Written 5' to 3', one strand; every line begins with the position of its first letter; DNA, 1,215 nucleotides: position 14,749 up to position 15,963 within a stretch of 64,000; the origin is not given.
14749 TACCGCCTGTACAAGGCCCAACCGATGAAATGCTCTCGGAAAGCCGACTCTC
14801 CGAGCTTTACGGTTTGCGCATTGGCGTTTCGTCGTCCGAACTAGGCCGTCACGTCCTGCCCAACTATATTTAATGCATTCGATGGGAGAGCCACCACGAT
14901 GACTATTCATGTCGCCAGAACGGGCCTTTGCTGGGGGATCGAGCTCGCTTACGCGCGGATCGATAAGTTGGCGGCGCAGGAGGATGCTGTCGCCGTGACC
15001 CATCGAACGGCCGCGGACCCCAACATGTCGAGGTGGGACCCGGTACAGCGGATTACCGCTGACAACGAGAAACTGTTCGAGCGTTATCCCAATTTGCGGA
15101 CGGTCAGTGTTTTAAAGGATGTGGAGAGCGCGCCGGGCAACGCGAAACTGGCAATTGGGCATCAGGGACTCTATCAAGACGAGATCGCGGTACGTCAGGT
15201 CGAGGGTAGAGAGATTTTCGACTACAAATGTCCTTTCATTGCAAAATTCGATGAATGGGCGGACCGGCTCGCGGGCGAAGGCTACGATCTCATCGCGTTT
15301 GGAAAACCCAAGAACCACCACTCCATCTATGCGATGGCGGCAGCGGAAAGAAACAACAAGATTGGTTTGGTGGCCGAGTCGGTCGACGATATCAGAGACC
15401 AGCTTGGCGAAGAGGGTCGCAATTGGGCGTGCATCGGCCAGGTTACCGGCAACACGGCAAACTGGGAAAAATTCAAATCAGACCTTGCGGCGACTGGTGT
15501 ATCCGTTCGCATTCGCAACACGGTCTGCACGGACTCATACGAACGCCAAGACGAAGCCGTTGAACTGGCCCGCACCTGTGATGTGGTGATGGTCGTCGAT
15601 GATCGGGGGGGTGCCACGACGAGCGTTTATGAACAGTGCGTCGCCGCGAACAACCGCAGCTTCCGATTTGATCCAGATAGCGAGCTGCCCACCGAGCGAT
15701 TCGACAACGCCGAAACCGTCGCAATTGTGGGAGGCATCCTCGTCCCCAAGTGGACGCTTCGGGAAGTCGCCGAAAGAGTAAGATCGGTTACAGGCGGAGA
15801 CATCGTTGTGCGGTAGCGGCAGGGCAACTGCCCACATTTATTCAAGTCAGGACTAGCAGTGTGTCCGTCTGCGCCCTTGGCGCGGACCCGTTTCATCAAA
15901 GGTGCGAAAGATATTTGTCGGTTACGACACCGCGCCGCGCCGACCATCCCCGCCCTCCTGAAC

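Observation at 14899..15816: Divergent IspH/LytB-like Fe-S protein as last gene of a B12-riboswitch-controlled BtuFCD-like operon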

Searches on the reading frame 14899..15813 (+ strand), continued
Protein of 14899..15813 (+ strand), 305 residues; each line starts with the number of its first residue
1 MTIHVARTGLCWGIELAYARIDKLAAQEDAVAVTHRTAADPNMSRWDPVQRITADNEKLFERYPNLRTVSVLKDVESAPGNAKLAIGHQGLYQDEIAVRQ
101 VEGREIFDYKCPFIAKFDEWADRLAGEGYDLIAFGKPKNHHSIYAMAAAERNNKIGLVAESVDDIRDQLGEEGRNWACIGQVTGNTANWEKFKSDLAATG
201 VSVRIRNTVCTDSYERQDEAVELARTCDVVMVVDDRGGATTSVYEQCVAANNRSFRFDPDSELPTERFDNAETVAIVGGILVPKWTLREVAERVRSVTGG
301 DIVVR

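Call 66: search_protein_families(library=ncbifam, proteins=[L021:5376-5927:+, L021:5956-6945:+, L021:8153-8938:+, L021:10012-13767:+, L020:4792-6975:+, L020:7919-9529:+, L020:12991-13695:+, L020:2361-2825:-, L011:9089-10345:+, L014:8701-8937:+], max_evalue=0.001)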
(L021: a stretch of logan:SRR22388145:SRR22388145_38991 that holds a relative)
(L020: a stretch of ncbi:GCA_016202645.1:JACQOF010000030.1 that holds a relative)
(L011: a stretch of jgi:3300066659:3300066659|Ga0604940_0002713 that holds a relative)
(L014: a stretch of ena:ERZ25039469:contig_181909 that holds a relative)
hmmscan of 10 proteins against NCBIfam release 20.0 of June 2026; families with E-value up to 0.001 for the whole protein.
L021:5376-5927:+ (184 aa): 5 families
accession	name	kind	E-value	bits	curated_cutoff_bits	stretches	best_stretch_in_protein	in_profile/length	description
NF004637.0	PRK05986.1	subfamily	3.1e-64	216.3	185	1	3-184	23-197/197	cob(I)yrinic acid a,c-diamide adenosyltransferase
TIGR00708.1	cobA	equivalog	8.8e-59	198.2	167.75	1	7-184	4-177/177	cob(I)yrinic acid a,c-diamide adenosyltransferase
NF005648.0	PRK07414.1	equivalog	3.2e-27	95.2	248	1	6-169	19-176/178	P-loop NTPase family protein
NF005647.0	PRK07413.1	equivalog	1.2e-24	86.7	426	1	7-178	18-195/382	cob(I)yrinic acid a,c-diamide adenosyltransferase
NF038214.1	IS21_help_AAA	equivalog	0.00099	18.9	200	0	95-148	138-190/232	IS21-like element helper ATPase IstB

L021:5956-6945:+ (330 aa): 3 families
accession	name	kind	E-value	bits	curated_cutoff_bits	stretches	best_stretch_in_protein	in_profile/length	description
TIGR01728.1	SsuA_fam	subfamily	1.2e-21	77.2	163.5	1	39-275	10-248/290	aliphatic sulfonate ABC transporter substrate-binding protein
NF040735.1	SBP_SaoX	equivalog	1.7e-11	43.8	300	1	45-270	20-246/330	ABC transporter substrate-binding subunit SaoX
TIGR01729.1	taurine_ABC_bnd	equivalog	4.6e-06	26.3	304.25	1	73-237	43-208/300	taurine ABC transporter substrate-binding protein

L021:8153-8938:+ (262 aa): 0 families

L021:10012-13767:+ (1252 aa): 9 families
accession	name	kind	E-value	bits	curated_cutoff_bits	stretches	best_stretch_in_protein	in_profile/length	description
TIGR02257.1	cobalto_cobN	equivalog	0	1273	822.05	1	5-1239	22-1225/1226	cobaltochelatase subunit CobN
NF004646.0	PRK05989.2-4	equivalog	9.5e-276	917.7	1468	1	103-1244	84-1242/1277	cobaltochelatase subunit CobN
NF008973.0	PRK12321.1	equivalog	2.1e-273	910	1235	2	7-706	23-688/1105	cobaltochelatase subunit CobN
TIGR02025.1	BchH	equivalog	2.8e-239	797.1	829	1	122-1243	166-1269/1271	magnesium chelatase subunit H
NF009140.0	PRK12493.1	equivalog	3.5e-218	727.4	1300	1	122-1245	182-1309/1313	magnesium chelatase subunit H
NF004643.0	PRK05989.2-1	equivalog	4e-202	674.1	1926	1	121-1244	93-1159/1184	cobaltochelatase subunit CobN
NF009942.0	PRK13405.1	equivalog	9.4e-178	593.2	1166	2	153-717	213-768/1245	magnesium chelatase subunit H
NF004645.0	PRK05989.2-3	equivalog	5.3e-171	570.9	1619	2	132-711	348-924/1597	cobaltochelatase subunit CobN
NF004644.0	PRK05989.2-2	equivalog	3.7e-162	541.9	1248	1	110-1240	110-1190/1289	cobaltochelatase subunit CobN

L020:4792-6975:+ (728 aa): 32 families (the best 25 are shown)
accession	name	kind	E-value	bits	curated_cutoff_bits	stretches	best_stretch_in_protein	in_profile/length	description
TIGR01785.1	TonB-hemin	subfamily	8.8e-67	226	316.85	2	368-724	321-673/677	TonB-dependent heme/hemoglobin receptor family protein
TIGR01786.1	TonB-hemlactrns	subfamily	2.1e-62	211.5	323.75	2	404-727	383-718/719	TonB-dependent hemoglobin/transferrin/lactoferrin family receptor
TIGR01783.1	TonB-siderophor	subfamily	2.7e-46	158.5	223.5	1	61-700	1-626/649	TonB-dependent siderophore receptor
TIGR01779.1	TonB-B12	equivalog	2.5e-36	125.4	599.7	2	36-260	19-243/614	TonB-dependent vitamin B12 receptor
NF007926.1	PRK10641.1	equivalog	8.4e-28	97.3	836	2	25-174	12-158/617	TonB-dependent vitamin B12 receptor BtuB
TIGR01778.1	TonB-copper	equivalog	1.6e-26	93.2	472.45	2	369-728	279-637/637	TonB-dependent copper receptor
NF010010.0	PRK13483.1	equivalog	4.9e-25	87.6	927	1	25-258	15-247/660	ligand-gated channel protein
NF007478.2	PRK10064.1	equivalog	5.7e-25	87.6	745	1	25-183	17-171/663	catecholate siderophore receptor CirA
NF010051.0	PRK13528.1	subfamily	2.8e-24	85.4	583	2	32-180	24-182/727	FepA family TonB-dependent siderophore receptor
NF010038.0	PRK13513.1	equivalog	6.6e-22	77.8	942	1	32-185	22-180/659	ligand-gated channel protein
NF010048.1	PRK13524.1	subfamily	6.7e-21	74.4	493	2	35-180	30-186/744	FepA family TonB-dependent siderophore receptor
NF010651.0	PRK14050.1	equivalog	2.9e-19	68.7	884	2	367-600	396-609/730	TonB-dependent siderophore receptor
TIGR04056.1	OMP_RagA_SusC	subfamily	2.3e-18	66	368.25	2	48-194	81-225/981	SusC/RagA family TonB-linked outer membrane protein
NF050067.1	TonBEntbctnRecCfrA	equivalog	9.3e-18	63.9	1200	1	35-196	16-184/698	TonB-dependent ferric enterobactin receptor CfrA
NF007465.0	PRK10044.1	equivalog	1.2e-17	63.4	803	1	47-193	64-210/726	ferrichrome porin FhuA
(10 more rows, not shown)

L020:7919-9529:+ (537 aa): 10 families
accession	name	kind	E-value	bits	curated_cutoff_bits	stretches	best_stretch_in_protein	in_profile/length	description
NF045467.1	Opp4A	equivalog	7.9e-38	130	650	1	56-498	62-533/556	oligopeptide ABC transporter substrate-binding protein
TIGR02294.1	nickel_nikA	equivalog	8.3e-35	120.2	393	1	30-438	6-413/501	nickel ABC transporter substrate-binding protein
NF045468.1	Opp5A_nikA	equivalog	4.9e-31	107.8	600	1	76-499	59-465/488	nickel ABC transporter substrate-binding protein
NF047575.1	opine_bind_CntA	exception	2.1e-23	82.7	800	1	9-418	11-427/535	staphylopine-dependent metal ABC transporter substrate-binding lipoprotein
NF011942.0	PRK15413.1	equivalog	1.1e-20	73.8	594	1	30-406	28-386/512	glutathione ABC transporter substrate-binding protein GsiB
NF011689.0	PRK15109.1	equivalog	3.9e-18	65.4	560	1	54-436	59-448/547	ABC transporter substrate-binding protein SapA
TIGR04028.1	SBP_KPN_01854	hypoth_equivalog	1.6e-15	56.7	468.5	1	53-409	23-388/509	TIGR04028 family ABC transporter substrate-binding protein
NF043070.1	DppA_dipep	equivalog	6e-14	51.5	1005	1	86-443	87-451/535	dipeptide ABC transporter periplasmic-binding protein DppA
NF011684.0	PRK15104.1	equivalog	9.1e-09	34.5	947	1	71-323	79-346/543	oligopeptide ABC transporter substrate-binding protein OppA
NF010149.0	PRK13626.1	equivalog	7.3e-07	28.2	476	1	56-238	146-317/552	HTH-type transcriptional regulator SgrR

L020:12991-13695:+ (235 aa): 40 families (the best 25 are shown)
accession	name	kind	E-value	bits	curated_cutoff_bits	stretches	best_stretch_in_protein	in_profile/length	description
NF041820.1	daptide_MTase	equivalog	4.9e-15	55.7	175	1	39-145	35-145/243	daptide-type RiPP biosynthesis methyltransferase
NF008992.0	PRK12335.1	equivalog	6.1e-10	38.7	303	1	37-139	119-220/289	SAM-dependent methyltransferase TehB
NF045667.1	MTase_DVU1556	equivalog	8.3e-10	38.5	155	1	36-142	18-119/213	DVU_1556 family methyltransferase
TIGR01983.1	UbiG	equivalog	1.1e-09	38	102.95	1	38-142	47-151/228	bifunctional 2-polyprenyl-6-hydroxyphenol methylase/3-demethylubiquinol 3-O-methyltransferase UbiG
TIGR02072.1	BioC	equivalog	1.6e-09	37.9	184.95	1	33-142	27-132/244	malonyl-ACP O-methyltransferase BioC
NF043040.1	corrin_prot_MT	hypoth_equivalog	5.6e-09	35.7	180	1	39-142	40-147/216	corrinoid protein-associated methyltransferase CpaM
NF045649.1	2X_seleno_MduS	exception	6.7e-09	35.2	380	1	33-146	34-151/338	methyltransferase domain-containing selenoprotein MduS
TIGR02021.1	BchM-ChlM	equivalog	1.3e-08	34.5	158.9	1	30-134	45-147/218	magnesium protoporphyrin IX methyltransferase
NF040703.1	cyclopro_CfaB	exception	3.2e-08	32.8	650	1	33-141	152-262/393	C17 cyclopropane fatty acid synthase CfaB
NF007610.0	PRK10258.1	equivalog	6.2e-08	32.3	342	1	36-140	38-136/251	malonyl-ACP O-methyltransferase BioC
NF008686.0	PRK11705.1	equivalog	2.8e-07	29.9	400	1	33-143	160-266/383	cyclopropane fatty acyl phospholipid synthase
TIGR03534.1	RF_mod_PrmC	equivalog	4.4e-07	29.6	199.1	1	33-108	81-159/253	peptide chain release factor N(5)-glutamine methyltransferase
NF053839.1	CPFASynBruc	equivalog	8.2e-07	28.3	600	1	35-144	169-278/410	cyclopropane fatty acid synthase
NF008823.0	PRK11873.1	subfamily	2e-06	27.5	263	1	39-141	76-180/272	arsenite methyltransferase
NF008405.0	PRK11207.1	equivalog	2.4e-06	27.2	218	1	39-139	29-129/198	tellurite resistance methyltransferase TehB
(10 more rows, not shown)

L020:2361-2825:- (154 aa): 8 families
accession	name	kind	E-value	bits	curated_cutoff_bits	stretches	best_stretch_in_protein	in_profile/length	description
NF051892.1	TransRegFurBacil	equivalog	1.8e-20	73.5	220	1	7-147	5-144/149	ferric iron uptake transcriptional regulator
NF052545.1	TransRegPerRClab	equivalog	4.5e-14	52.6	180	1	7-147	1-135/138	transcriptional regulator PerR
NF006999.0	PRK09462.1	equivalog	1.9e-10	40.5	146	1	12-144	6-134/148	ferric iron uptake transcriptional regulator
NF051891.1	TransRegFurHelico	equivalog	9.8e-09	35.3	200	1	5-147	9-146/148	ferric iron uptake transcriptional regulator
NF047406.1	TransRegPerRTherm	equivalog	1.3e-08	35.1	200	1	22-147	7-126/130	manganese-dependent transcriptional regulator PerR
NF008646.0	PRK11639.1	equivalog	7.1e-08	32.3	167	1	7-148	10-148/171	zinc uptake transcriptional repressor Zur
NF045677.1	FeRespRegIrr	equivalog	2.3e-05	24.5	170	1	28-111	18-101/127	Fur family transcriptional regulator Irr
NF045678.1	TransRegIrrA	equivalog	9.8e-05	22.3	150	1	10-110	9-109/138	iron response transcriptional regulator IrrA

L011:9089-10345:+ (419 aa): 1 family
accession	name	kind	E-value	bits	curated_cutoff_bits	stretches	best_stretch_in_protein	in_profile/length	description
TIGR01728.1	SsuA_fam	subfamily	4e-07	29.5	163.5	1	169-382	59-278/290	aliphatic sulfonate ABC transporter substrate-binding protein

L014:8701-8937:+ (79 aa): 1 family
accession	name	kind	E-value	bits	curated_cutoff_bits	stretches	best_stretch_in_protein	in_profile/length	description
NF002187.0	PRK01045.1-1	equivalog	4.7e-07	29.2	276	1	2-68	212-278/282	4-hydroxy-3-methylbut-2-enyl diphosphate reductase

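Call 88: search_solved_structures(query=L021:5956-6945:+, max_evalue=0.001)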
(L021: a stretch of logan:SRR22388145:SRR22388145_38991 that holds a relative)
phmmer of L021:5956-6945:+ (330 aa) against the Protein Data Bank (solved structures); distinct sequences matched with E-value up to 0.001: 5.
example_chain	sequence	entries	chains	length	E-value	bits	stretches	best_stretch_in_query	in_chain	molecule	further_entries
4nmy_A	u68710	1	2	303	5e-08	36.2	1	37-282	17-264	ABC-type transport system, extracellular solute-binding protein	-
3ix1_A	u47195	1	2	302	9e-05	25.4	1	41-263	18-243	N-formyl-4-amino-5-aminomethyl-2-methylpyrimidine binding protein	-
8wm7_C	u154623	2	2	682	0.00017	24.5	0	40-243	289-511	Nitrate transport ATP-binding protein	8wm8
8w9m_C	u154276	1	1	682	0.00017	24.5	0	40-243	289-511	Nitrate transport ATP-binding protein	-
3qsl_A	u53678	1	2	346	0.0003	23.8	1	43-300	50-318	Putative exported protein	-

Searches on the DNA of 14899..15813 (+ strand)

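Call 25: search_rna_families(sources=[L001, L002, L004, L006, L007, L008, L009, L011, L012, L013], threshold=gathering)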
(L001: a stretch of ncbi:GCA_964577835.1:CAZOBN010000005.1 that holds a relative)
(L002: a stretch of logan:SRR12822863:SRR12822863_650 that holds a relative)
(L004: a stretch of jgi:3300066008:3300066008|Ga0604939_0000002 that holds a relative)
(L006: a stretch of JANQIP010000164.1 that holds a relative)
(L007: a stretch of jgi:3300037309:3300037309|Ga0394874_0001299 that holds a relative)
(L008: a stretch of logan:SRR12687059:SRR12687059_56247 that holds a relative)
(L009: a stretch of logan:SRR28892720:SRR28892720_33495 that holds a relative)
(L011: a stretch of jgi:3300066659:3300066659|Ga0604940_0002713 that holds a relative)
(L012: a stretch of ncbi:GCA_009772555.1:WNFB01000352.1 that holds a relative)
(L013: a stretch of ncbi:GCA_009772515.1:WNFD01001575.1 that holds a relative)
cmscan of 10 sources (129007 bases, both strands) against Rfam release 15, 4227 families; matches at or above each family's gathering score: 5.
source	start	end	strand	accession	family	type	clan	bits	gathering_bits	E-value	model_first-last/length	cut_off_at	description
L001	4755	4940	+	RF00174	Cobalamin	Cis-reg; riboswitch;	CL00101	125.1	31.5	1.1e-30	1-189/189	no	Cobalamin riboswitch aptamer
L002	529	714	+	RF00174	Cobalamin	Cis-reg; riboswitch;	CL00101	125.1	31.5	1.1e-30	1-189/189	no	Cobalamin riboswitch aptamer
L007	5487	5701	+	RF00174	Cobalamin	Cis-reg; riboswitch;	CL00101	108.8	31.5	5.2e-26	1-189/189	no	Cobalamin riboswitch aptamer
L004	10802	10874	+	RF00005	tRNA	Gene; tRNA;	CL00001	75.2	29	2.4e-14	1-71/71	no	tRNA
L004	11980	12053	+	RF00005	tRNA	Gene; tRNA;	CL00001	68.1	29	2e-12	1-71/71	no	tRNA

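Call 37: search_rna_families(sources=[L014, L015, L016, L017, L010, L003], threshold=gathering)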
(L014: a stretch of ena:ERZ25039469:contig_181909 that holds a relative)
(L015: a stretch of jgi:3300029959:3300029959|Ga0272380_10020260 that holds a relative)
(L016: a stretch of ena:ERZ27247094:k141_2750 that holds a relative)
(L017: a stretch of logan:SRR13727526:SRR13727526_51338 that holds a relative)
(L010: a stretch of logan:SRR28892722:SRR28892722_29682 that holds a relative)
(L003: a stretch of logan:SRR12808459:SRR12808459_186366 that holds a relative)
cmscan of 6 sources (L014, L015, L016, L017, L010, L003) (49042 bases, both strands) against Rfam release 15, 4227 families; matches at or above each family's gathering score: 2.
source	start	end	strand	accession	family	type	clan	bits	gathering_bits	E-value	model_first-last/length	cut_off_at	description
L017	4901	5112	+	RF00174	Cobalamin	Cis-reg; riboswitch;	CL00101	132.7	31.5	2.9e-33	1-189/189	no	Cobalamin riboswitch aptamer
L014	4867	5049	+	RF00174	Cobalamin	Cis-reg; riboswitch;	CL00101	115.4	31.5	2.5e-28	1-189/189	no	Cobalamin riboswitch aptamer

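Call 65: search_rna_families(sources=[L020, L021, L018, L019], threshold=gathering)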
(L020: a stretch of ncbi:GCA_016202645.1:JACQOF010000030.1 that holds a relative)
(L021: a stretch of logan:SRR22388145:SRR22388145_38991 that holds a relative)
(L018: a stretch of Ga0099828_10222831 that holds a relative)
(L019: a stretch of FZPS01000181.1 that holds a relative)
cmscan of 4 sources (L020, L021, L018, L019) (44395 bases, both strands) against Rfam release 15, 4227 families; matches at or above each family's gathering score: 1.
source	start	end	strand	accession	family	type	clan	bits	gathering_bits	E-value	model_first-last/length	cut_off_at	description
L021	7953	8125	+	RF00174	Cobalamin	Cis-reg; riboswitch;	CL00101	94.9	31.5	1.6e-22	1-189/189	no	Cobalamin riboswitch aptamer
